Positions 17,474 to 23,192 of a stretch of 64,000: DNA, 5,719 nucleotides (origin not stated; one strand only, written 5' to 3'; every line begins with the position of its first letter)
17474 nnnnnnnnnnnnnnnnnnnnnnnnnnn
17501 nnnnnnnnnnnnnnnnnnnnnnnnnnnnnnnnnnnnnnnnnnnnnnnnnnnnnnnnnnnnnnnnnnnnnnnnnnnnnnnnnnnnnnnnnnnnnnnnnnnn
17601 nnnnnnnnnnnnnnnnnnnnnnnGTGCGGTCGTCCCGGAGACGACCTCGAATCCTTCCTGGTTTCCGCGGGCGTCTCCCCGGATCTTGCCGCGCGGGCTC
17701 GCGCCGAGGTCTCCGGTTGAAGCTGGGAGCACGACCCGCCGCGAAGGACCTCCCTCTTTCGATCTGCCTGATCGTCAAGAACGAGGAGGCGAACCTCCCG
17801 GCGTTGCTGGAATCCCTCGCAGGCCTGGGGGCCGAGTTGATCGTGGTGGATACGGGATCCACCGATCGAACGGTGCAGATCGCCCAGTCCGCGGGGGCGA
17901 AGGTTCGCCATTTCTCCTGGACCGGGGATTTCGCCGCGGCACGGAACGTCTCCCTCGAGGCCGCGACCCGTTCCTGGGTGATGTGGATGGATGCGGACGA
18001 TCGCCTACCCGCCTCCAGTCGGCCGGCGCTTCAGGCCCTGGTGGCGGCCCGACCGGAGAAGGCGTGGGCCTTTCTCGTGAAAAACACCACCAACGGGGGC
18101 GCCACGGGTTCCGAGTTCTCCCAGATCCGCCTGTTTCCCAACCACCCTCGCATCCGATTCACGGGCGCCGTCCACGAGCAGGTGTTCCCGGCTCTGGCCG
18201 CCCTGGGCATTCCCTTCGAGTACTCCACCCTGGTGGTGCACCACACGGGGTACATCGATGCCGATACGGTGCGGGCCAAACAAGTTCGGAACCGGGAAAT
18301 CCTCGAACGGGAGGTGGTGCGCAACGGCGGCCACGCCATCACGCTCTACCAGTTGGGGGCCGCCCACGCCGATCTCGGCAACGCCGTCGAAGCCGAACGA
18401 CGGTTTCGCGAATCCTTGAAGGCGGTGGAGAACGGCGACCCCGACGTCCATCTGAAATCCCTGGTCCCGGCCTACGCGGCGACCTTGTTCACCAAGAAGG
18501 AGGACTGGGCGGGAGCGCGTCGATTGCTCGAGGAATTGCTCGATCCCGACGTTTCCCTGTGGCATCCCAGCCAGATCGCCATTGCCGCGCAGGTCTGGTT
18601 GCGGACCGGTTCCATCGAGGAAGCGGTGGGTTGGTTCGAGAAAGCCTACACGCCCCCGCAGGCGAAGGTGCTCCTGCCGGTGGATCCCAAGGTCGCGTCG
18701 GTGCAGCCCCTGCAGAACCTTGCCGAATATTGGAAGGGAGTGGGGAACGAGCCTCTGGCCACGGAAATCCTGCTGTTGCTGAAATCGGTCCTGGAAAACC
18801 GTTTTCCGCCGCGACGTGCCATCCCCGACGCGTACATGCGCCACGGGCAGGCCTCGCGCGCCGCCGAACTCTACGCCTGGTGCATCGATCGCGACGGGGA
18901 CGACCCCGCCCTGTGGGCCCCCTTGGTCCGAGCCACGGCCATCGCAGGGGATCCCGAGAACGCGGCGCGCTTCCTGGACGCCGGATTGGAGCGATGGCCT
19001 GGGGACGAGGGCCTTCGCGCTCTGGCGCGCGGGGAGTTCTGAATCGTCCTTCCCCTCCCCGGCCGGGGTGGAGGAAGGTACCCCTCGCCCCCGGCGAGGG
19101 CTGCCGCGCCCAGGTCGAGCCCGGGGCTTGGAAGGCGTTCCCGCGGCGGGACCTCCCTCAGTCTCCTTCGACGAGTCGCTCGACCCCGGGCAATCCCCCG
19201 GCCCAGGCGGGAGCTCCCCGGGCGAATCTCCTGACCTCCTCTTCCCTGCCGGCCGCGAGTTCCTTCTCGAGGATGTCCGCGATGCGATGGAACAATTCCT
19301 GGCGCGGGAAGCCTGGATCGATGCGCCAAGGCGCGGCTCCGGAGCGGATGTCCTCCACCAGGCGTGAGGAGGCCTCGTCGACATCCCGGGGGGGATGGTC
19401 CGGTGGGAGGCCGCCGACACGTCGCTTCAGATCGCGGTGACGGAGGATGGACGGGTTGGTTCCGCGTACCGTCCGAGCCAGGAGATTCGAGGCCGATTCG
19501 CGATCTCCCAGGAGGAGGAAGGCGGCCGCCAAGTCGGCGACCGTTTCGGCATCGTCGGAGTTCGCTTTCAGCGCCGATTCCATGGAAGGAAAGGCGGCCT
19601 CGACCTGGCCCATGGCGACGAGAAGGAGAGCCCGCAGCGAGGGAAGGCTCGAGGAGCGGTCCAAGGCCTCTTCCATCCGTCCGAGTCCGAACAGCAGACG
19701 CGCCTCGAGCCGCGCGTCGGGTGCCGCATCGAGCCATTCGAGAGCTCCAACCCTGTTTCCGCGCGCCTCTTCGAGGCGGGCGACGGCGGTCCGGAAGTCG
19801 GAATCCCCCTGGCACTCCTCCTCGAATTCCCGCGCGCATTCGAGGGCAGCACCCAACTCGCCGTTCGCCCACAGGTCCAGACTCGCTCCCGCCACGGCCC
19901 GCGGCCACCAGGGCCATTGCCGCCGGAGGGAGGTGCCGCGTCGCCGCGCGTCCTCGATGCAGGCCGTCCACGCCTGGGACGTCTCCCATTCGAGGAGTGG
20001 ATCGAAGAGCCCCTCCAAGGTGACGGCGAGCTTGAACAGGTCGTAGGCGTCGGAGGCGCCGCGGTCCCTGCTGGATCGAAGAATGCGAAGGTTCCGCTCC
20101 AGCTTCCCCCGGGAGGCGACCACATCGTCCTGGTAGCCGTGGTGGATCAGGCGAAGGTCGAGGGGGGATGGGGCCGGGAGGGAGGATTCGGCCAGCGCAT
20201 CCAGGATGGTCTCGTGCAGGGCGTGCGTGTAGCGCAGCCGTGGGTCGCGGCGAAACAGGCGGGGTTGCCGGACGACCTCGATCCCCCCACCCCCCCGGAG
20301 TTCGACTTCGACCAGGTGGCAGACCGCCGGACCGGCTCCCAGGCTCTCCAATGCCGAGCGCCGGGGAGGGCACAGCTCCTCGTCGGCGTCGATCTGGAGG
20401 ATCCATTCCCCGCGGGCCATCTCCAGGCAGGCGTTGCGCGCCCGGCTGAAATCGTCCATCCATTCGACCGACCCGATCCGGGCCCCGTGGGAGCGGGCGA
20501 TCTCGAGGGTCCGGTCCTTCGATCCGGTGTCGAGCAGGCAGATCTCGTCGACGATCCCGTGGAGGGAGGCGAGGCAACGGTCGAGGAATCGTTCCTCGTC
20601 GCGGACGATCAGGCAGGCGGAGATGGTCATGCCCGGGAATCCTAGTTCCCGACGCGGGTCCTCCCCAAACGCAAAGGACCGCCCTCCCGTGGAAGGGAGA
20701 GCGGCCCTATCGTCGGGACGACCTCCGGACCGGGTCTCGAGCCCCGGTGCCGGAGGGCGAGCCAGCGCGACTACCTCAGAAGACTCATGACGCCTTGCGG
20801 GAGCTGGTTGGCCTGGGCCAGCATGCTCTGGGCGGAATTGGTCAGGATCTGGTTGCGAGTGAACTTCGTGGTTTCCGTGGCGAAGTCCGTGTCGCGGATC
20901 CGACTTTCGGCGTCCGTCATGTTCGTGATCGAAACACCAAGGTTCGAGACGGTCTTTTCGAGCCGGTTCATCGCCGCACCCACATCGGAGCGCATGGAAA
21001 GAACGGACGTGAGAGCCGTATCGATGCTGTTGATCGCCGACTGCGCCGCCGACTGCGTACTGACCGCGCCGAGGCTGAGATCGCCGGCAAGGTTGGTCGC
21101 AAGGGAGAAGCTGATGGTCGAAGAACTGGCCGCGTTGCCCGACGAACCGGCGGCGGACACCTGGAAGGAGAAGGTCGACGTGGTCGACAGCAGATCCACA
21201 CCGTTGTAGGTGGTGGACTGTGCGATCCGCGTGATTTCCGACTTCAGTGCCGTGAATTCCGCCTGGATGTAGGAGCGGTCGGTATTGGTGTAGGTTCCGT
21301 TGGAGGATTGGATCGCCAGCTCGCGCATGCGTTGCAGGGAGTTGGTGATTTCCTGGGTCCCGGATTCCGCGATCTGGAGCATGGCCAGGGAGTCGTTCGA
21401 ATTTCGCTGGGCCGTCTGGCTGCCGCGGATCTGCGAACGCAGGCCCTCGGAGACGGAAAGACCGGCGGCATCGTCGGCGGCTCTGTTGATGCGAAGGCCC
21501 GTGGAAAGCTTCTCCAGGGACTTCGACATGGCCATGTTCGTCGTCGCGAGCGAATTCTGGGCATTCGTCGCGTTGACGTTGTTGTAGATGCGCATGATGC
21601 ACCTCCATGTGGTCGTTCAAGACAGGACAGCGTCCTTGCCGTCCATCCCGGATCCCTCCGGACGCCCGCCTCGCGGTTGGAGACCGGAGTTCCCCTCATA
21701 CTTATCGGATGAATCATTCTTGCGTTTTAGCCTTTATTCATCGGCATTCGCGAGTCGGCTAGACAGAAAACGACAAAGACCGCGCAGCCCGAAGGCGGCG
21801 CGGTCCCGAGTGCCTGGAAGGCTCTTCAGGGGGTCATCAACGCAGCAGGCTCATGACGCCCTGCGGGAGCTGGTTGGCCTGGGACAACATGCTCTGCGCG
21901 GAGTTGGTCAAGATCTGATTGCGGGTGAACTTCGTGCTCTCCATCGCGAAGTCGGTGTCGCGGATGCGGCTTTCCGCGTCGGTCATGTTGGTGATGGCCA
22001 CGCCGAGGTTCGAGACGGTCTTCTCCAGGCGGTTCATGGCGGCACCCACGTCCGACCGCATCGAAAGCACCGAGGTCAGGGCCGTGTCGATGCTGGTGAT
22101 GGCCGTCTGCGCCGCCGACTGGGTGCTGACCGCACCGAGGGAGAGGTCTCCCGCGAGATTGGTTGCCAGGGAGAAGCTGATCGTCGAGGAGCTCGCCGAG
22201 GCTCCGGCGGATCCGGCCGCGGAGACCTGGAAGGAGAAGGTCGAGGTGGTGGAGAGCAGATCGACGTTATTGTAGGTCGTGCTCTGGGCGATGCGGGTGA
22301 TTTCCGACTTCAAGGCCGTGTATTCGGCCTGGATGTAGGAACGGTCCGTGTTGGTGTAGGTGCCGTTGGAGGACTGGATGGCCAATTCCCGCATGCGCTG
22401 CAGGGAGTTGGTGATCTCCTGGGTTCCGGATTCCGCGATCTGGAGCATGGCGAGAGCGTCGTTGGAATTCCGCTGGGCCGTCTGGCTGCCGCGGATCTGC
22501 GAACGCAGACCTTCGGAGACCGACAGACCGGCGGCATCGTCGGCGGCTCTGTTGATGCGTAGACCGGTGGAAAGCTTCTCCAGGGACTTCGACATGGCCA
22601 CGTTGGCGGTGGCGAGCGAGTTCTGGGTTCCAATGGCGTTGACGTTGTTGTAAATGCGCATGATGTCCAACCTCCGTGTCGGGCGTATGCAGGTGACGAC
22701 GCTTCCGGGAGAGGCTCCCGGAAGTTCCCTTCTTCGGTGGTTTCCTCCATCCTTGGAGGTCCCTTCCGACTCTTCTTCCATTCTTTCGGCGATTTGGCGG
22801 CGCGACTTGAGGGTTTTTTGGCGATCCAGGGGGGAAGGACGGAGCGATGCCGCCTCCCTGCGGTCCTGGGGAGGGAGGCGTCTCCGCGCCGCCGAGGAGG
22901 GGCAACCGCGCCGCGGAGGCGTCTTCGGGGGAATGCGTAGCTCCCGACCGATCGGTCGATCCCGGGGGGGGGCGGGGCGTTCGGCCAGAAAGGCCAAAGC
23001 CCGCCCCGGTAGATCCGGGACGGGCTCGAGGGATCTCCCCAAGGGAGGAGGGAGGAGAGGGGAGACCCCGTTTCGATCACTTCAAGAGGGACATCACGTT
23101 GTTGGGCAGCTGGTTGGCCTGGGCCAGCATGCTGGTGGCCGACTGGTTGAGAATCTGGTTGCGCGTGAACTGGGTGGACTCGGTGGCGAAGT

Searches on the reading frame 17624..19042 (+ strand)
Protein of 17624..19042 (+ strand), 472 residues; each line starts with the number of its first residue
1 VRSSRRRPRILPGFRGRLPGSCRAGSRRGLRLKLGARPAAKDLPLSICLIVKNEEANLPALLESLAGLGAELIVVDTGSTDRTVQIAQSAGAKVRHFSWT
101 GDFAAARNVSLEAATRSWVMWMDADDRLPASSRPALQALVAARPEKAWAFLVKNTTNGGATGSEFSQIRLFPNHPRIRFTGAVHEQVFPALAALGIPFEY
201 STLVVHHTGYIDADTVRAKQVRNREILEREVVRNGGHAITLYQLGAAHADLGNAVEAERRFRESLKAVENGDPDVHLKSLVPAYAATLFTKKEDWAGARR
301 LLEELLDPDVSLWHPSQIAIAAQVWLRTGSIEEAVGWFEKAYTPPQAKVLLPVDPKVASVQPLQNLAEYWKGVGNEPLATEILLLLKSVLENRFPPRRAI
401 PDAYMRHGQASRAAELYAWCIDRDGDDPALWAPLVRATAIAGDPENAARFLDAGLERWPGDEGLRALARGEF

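Call 66: search_protein_families(library=pfam, proteins=[window:17624-19042:+], max_evalue=0.0001)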
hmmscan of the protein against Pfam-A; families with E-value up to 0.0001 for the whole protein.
window:17624-19042:+ (472 aa): 3 families
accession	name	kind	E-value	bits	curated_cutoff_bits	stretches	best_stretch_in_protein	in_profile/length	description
PF00535.33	Glycos_transf_2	-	7.9e-19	68.6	23.3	1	46-136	1-99/168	Glycosyl transferase family 2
PF13428.12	TPR_14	-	1.4e-08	35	23.5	0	428-467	1-41/44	Tetratricopeptide repeat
PF13432.12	TPR_16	-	1.5e-05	25.8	32.7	0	402-461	5-64/65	Tetratricopeptide repeat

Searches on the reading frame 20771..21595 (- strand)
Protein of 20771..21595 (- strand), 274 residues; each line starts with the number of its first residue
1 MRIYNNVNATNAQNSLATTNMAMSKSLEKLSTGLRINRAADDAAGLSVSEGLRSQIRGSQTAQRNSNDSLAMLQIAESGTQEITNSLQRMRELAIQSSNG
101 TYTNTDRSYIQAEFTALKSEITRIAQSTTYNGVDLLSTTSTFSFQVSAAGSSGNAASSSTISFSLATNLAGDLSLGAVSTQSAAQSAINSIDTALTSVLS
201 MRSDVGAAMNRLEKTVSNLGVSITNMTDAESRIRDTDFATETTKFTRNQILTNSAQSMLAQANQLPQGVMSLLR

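Call 66: search_protein_families(library=pfam, proteins=[window:20771-21595:-], max_evalue=0.0001)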
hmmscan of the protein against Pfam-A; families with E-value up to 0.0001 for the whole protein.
window:20771-21595:- (274 aa): 2 families
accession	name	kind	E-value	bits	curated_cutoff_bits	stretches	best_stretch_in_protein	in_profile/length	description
PF00669.25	Flagellin_N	-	1.3e-39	135.9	26.6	1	3-141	1-139/139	Bacterial flagellin N-terminal helical region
PF00700.27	Flagellin_C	-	1.1e-25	90.2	23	1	189-273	2-86/86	Bacterial flagellin C-terminal helical region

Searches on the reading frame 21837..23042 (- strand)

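Call 66: search_protein_families(library=pfam, proteins=[window:21837-23042:-], max_evalue=0.0001)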
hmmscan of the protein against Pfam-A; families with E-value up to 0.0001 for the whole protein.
window:21837-23042:- (401 aa): 2 families
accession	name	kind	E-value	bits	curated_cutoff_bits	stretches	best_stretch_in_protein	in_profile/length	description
PF00669.25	Flagellin_N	-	4.4e-37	127.7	26.6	1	130-268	1-139/139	Bacterial flagellin N-terminal helical region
PF00700.27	Flagellin_C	-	1.2e-25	90.1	23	1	316-400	2-86/86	Bacterial flagellin C-terminal helical region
